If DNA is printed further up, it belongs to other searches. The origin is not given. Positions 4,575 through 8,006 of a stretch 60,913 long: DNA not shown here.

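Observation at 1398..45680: Four paralogues (five domain copies) of an uncharacterised exported protein family scattered through the island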

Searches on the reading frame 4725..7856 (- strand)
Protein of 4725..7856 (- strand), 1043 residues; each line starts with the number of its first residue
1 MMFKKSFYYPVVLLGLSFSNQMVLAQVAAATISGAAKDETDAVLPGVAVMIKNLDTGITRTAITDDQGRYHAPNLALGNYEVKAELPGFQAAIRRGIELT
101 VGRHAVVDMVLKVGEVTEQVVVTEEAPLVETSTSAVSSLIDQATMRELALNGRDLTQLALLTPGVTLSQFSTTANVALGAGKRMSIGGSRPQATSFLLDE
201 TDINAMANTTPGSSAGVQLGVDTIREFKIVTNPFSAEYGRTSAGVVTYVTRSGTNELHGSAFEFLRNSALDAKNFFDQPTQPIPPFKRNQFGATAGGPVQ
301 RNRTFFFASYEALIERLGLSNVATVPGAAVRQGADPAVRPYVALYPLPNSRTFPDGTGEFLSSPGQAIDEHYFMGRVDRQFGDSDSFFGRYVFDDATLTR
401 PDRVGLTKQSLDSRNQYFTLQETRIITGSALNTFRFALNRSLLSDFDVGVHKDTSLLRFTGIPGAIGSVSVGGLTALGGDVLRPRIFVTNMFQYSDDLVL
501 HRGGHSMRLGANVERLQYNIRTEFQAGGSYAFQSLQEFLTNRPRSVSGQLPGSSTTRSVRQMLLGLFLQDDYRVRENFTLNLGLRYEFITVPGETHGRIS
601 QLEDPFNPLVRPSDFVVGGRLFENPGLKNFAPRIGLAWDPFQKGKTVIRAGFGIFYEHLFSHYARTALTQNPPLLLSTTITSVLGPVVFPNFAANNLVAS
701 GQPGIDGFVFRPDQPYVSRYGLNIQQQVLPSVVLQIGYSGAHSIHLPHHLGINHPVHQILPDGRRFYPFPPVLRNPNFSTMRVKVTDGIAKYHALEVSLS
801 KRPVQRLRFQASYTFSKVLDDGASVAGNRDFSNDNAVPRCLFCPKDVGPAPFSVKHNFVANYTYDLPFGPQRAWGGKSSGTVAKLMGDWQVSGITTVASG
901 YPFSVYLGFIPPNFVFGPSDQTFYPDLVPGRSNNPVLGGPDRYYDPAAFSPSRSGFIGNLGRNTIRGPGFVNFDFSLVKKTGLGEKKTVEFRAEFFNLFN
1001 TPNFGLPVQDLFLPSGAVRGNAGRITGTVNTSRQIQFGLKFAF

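Call 16: search_protein_families(library=pfam, proteins=[window:4725-7856:-], max_evalue=0.001)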
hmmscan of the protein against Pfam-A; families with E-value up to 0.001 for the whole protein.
window:4725-7856:- (1043 aa): 6 families
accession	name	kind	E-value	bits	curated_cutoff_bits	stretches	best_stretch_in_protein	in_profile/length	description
PF25183.1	OMP_b-brl_4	-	2.3e-187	625.5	30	1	249-1036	1-838/838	Outer membrane beta barrel domain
PF13620.12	CarboxypepD_reg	-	1.3e-18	67.5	32.3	1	31-112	1-82/82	Carboxypeptidase regulatory-like domain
PF00593.30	TonB_dep_Rec_b-barrel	-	2.5e-10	41.3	27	1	383-643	9-230/436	TonB dependent receptor-like, beta-barrel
PF07715.20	Plug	-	1.9e-05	25.6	23.9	1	132-245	5-106/107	TonB-dependent Receptor Plug Domain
PF17210.9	SdrD_B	-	5.7e-05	23.7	29.7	1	37-87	17-67/112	SdrD B-like domain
PF13715.12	CarbopepD_reg_2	-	9.6e-05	22.8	32.2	1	32-116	1-81/88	CarboxypepD_reg-like domain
